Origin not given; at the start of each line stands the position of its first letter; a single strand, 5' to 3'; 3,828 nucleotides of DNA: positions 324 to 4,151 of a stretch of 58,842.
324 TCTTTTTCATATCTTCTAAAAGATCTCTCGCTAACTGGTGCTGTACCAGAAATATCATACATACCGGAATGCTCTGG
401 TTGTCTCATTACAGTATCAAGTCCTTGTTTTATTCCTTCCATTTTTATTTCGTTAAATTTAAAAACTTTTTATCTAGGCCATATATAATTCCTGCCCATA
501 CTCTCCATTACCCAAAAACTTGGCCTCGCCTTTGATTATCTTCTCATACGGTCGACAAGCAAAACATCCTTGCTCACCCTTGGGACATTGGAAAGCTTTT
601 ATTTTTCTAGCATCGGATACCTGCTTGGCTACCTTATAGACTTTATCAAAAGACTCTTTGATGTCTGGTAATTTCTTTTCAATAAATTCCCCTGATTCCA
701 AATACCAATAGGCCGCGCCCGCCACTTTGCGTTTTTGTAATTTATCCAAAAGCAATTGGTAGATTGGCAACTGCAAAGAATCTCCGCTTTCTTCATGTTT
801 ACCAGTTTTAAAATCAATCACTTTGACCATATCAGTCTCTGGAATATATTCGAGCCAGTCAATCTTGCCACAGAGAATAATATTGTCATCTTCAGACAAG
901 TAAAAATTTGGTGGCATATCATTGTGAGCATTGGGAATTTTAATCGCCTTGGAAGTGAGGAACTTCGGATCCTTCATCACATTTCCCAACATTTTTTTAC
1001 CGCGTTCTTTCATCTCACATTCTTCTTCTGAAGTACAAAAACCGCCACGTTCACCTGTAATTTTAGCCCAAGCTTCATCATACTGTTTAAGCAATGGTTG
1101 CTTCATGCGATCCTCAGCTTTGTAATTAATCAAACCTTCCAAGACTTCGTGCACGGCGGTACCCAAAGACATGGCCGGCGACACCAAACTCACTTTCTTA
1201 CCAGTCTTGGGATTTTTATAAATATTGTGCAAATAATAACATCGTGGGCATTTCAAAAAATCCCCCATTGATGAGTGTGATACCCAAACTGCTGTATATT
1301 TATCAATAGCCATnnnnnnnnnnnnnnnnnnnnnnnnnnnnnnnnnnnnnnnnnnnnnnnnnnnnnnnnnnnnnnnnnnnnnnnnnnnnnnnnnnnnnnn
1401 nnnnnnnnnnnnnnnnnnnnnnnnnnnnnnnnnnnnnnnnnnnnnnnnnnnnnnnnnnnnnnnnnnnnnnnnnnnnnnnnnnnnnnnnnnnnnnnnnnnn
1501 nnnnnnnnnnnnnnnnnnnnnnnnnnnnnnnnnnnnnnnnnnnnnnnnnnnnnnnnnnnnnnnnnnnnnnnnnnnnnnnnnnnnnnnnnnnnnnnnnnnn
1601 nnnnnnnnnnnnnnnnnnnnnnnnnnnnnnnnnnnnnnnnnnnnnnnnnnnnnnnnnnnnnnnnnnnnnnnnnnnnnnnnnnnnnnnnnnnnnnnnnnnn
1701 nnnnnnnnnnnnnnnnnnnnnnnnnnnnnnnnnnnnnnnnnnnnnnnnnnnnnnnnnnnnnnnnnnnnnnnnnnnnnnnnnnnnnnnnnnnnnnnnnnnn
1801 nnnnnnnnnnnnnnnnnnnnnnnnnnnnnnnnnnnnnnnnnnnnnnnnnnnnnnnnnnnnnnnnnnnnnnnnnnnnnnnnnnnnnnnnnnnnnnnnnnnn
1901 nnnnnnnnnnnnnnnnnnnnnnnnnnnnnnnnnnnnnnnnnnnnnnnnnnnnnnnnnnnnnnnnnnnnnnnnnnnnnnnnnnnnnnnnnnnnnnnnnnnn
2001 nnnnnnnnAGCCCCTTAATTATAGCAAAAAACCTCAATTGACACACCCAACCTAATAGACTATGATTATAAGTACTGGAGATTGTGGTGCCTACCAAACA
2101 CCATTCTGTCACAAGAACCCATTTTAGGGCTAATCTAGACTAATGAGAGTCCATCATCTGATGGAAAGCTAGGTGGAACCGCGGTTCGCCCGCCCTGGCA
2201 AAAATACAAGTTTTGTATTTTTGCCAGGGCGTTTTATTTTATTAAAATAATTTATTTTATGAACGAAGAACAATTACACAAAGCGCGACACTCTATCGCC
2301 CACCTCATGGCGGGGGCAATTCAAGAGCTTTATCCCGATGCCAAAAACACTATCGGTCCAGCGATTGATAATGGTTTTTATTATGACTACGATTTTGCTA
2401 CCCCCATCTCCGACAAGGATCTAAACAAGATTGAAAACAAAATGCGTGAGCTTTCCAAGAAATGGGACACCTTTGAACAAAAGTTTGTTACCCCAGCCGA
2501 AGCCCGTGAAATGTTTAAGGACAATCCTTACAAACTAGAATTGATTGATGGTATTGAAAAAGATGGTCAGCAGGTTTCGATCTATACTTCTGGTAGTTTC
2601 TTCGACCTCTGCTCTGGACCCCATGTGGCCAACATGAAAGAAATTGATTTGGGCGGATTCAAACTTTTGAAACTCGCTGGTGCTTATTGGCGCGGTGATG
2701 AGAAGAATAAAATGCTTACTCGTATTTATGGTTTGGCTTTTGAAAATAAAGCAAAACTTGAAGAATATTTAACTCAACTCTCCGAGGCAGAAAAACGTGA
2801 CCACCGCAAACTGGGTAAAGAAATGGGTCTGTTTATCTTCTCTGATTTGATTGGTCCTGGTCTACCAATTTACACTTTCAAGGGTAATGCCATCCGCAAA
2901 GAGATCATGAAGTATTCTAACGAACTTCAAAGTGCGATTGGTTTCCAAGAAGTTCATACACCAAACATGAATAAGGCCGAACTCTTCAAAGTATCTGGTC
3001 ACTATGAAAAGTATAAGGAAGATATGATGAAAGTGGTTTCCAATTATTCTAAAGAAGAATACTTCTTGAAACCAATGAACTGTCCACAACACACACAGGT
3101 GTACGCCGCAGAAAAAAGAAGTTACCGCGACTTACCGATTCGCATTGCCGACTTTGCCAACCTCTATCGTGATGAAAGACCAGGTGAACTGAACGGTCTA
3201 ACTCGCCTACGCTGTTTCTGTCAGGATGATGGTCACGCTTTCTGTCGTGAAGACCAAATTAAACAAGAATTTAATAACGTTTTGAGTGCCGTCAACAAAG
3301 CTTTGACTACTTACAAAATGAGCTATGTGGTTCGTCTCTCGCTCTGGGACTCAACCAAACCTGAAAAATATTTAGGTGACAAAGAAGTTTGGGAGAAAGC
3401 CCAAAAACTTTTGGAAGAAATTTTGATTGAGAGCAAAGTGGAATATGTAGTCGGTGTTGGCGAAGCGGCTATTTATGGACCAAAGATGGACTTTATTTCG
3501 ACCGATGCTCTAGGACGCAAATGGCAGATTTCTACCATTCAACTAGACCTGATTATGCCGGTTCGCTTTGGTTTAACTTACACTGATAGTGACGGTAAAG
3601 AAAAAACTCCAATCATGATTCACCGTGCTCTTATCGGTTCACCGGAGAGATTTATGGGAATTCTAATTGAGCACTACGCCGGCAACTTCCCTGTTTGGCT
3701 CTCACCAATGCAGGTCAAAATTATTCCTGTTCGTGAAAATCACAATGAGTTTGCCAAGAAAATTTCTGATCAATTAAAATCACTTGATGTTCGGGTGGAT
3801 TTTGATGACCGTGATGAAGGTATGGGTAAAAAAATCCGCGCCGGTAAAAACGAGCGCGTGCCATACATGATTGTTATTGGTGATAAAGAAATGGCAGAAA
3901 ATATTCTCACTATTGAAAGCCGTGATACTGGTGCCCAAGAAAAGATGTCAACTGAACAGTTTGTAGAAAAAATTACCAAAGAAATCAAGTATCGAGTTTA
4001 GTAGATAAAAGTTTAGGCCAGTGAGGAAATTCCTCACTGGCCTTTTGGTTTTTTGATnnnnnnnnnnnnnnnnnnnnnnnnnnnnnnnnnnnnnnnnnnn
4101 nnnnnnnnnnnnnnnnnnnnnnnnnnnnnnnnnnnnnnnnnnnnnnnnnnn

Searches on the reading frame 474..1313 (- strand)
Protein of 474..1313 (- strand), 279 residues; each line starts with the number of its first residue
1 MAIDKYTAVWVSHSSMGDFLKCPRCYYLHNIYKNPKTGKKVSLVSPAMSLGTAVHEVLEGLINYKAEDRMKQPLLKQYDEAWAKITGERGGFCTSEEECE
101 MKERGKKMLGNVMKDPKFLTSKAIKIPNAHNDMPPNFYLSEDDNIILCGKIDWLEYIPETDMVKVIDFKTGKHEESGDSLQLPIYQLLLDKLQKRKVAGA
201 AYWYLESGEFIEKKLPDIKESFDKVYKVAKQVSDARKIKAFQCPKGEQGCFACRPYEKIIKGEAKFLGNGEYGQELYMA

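Call 60: search_protein_families(library=pfam, proteins=[window:474-1313:-], max_evalue=0.001)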
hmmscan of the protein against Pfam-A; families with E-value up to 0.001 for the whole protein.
window:474-1313:- (279 aa): 2 families
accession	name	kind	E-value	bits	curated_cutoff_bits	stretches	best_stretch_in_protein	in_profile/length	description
PF12705.13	PDDEXK_1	-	3.6e-22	79.9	22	1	11-253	2-240/247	PD-(D/E)XK nuclease superfamily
PF01930.23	Cas_Cas4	-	0.00067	20.2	22.7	0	149-254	54-153/160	Domain of unknown function DUF83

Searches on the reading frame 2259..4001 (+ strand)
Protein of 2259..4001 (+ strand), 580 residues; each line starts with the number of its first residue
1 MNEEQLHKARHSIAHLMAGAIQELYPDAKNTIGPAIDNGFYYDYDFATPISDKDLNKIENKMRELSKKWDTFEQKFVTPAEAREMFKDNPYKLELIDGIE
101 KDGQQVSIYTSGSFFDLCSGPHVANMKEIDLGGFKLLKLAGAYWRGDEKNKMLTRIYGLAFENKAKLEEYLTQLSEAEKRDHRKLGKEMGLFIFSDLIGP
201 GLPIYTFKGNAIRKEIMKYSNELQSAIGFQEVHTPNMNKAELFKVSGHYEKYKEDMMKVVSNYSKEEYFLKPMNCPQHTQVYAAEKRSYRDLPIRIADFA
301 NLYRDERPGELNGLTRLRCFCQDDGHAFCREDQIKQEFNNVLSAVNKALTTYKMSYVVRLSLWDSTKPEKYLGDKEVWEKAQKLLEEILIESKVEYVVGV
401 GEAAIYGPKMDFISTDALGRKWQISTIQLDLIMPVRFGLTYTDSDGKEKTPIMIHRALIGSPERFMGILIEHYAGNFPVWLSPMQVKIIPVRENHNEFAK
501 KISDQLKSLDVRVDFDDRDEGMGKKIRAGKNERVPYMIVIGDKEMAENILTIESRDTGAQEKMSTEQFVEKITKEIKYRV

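Call 13: search_protein_families(library=pfam, proteins=[window:2259-4001:+], max_evalue=0.001)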
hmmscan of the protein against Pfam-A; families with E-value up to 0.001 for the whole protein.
window:2259-4001:+ (580 aa): 3 families
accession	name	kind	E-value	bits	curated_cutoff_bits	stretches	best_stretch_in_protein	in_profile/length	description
PF00587.30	tRNA-synt_2b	-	4.7e-43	147.7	29.3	1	264-473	7-179/179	tRNA synthetase class II core domain (G, H, P, S and T)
PF03129.25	HGTP_anticodon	-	6.9e-25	87.5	21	1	485-574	1-93/94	Anticodon binding domain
PF07973.19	tRNA_SAD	-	2.8e-14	53.2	24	1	106-157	1-44/44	Threonyl and Alanyl tRNA synthetase second additional domain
